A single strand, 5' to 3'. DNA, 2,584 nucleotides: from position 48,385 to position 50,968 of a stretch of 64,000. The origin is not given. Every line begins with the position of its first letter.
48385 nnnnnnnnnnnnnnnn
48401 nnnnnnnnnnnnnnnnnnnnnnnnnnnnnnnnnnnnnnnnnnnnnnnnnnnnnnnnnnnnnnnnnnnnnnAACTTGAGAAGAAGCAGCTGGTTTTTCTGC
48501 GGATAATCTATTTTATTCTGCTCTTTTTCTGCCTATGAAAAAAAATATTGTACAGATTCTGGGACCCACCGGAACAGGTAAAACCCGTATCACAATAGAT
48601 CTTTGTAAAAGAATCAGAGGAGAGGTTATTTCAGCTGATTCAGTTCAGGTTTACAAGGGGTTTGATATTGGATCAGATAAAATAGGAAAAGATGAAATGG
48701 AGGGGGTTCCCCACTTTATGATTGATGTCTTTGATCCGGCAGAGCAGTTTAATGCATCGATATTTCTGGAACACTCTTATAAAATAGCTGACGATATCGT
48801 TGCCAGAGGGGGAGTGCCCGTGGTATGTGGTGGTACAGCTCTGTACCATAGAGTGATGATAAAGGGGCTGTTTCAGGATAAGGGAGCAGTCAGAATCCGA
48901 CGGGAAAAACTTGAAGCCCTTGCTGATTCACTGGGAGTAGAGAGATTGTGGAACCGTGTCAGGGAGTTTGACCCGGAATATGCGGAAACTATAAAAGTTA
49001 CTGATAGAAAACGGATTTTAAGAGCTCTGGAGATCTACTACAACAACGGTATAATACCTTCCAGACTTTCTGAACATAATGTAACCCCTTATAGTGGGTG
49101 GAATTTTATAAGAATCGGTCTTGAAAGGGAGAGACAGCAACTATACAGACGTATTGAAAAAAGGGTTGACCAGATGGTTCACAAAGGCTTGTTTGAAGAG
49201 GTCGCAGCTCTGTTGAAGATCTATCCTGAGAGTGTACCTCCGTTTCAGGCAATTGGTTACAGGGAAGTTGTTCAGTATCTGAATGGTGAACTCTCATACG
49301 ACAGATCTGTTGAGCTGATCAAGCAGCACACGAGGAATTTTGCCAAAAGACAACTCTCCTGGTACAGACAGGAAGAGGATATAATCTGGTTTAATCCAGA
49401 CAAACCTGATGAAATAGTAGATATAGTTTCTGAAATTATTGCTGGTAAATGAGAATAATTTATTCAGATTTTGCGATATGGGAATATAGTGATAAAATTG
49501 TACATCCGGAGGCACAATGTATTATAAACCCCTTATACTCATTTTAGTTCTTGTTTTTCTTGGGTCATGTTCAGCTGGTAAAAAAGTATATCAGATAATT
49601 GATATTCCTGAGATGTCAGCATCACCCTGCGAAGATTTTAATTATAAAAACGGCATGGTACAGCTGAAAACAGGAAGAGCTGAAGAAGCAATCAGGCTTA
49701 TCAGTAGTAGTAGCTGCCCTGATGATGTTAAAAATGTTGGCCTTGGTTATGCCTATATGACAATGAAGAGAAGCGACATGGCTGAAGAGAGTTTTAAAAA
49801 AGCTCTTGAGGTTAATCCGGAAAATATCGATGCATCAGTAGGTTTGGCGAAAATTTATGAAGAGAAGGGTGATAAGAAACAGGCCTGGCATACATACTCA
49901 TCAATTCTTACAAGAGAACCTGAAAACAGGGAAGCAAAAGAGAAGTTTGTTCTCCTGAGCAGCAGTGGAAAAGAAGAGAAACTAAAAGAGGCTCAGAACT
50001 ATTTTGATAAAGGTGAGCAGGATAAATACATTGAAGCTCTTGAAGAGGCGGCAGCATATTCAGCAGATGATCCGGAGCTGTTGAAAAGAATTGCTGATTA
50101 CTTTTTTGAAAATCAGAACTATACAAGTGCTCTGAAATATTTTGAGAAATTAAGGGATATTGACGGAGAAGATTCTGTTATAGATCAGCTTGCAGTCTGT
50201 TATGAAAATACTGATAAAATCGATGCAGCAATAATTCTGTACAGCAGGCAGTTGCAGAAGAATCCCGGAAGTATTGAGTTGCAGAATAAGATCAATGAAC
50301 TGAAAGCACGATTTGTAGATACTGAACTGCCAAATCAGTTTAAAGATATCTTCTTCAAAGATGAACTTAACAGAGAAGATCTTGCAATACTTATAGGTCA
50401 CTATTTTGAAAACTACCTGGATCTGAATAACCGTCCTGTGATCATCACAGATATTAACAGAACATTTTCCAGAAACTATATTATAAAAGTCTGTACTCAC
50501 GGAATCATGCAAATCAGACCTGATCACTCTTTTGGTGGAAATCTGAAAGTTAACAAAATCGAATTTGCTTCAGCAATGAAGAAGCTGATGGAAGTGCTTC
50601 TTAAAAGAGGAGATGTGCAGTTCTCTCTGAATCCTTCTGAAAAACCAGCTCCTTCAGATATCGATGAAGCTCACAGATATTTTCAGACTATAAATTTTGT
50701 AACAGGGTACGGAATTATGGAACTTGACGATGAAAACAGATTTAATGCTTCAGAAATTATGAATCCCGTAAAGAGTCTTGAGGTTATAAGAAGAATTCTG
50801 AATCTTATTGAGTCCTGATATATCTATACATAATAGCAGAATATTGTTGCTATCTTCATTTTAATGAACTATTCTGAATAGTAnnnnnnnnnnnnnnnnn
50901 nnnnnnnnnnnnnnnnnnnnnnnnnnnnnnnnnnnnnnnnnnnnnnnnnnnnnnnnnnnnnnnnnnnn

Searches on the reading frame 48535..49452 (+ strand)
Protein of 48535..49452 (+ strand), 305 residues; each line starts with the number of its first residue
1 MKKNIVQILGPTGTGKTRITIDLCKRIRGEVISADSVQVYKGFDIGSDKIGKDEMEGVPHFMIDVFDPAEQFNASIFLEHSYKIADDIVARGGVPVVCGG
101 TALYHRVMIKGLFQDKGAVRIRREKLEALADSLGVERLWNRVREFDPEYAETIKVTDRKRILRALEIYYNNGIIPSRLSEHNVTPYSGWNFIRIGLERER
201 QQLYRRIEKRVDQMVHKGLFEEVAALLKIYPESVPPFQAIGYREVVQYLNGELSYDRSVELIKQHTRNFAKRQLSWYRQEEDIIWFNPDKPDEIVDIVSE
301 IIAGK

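Call 47: search_protein_families(library=pfam, proteins=[window:48535-49452:+], max_evalue=0.0001)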
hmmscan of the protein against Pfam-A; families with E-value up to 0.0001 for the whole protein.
window:48535-49452:+ (305 aa): 2 families
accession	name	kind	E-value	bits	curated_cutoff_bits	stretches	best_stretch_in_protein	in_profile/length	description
PF01715.23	IPPT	-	1.7e-76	257.6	23.6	1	38-279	1-242/243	IPP transferase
PF01745.22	IPT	-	3.8e-09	36.8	20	1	5-60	3-58/233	Isopentenyl transferase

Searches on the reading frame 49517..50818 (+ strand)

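Call 47: search_protein_families(library=pfam, proteins=[window:49517-50818:+], max_evalue=0.0001)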
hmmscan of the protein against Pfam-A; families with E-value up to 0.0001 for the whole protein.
window:49517-50818:+ (433 aa): 18 families
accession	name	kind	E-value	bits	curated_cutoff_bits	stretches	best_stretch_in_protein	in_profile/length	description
PF14559.12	TPR_19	-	4.1e-16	59.5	25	1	86-140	7-61/68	Tetratricopeptide repeat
PF13428.12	TPR_14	-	9.6e-16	57.2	23.5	0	76-113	7-44/44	Tetratricopeptide repeat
PF07719.23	TPR_2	-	7.8e-15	54.1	27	0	75-103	6-34/34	Tetratricopeptide repeat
PF00515.34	TPR_1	-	1.1e-13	50.7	27.8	1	75-103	6-34/34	Tetratricopeptide repeat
PF13181.12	TPR_8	-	7.4e-13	48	25.7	1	76-103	7-34/34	Tetratricopeptide repeat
PF13432.12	TPR_16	-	1.2e-12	48.4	32.7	0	157-217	2-62/65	Tetratricopeptide repeat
PF13174.12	TPR_6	-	1.1e-10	41.8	26.3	0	105-136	1-32/33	Tetratricopeptide repeat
PF23914.1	TPR_CcmH_CycH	-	3.5e-10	40.4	42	1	74-164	54-145/158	Cytochrome c-type biogenesis protein H TPR domain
PF13424.12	TPR_12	-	4e-08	33.8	30.1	0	74-123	7-64/77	Tetratricopeptide repeat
PF25064.1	ARM_TT21_5th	-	8.4e-08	33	27.8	0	106-181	3-76/117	TT21 fifth ARM repeats domain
PF13176.12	TPR_7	-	1.7e-06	28.1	27.9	0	75-100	4-31/36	Tetratricopeptide repeat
PF13414.12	TPR_11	-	3.4e-06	27.1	26.8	0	77-118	1-42/42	TPR repeat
PF13431.12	TPR_17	-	1.5e-05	25.3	24.4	0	93-123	2-32/34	Tetratricopeptide repeat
PF13429.12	TPR_15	-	1.5e-05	25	26.2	0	159-251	153-246/280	Tetratricopeptide repeat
PF00395.25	SLH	-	3e-05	24.3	20.8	0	311-351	3-44/44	S-layer homology domain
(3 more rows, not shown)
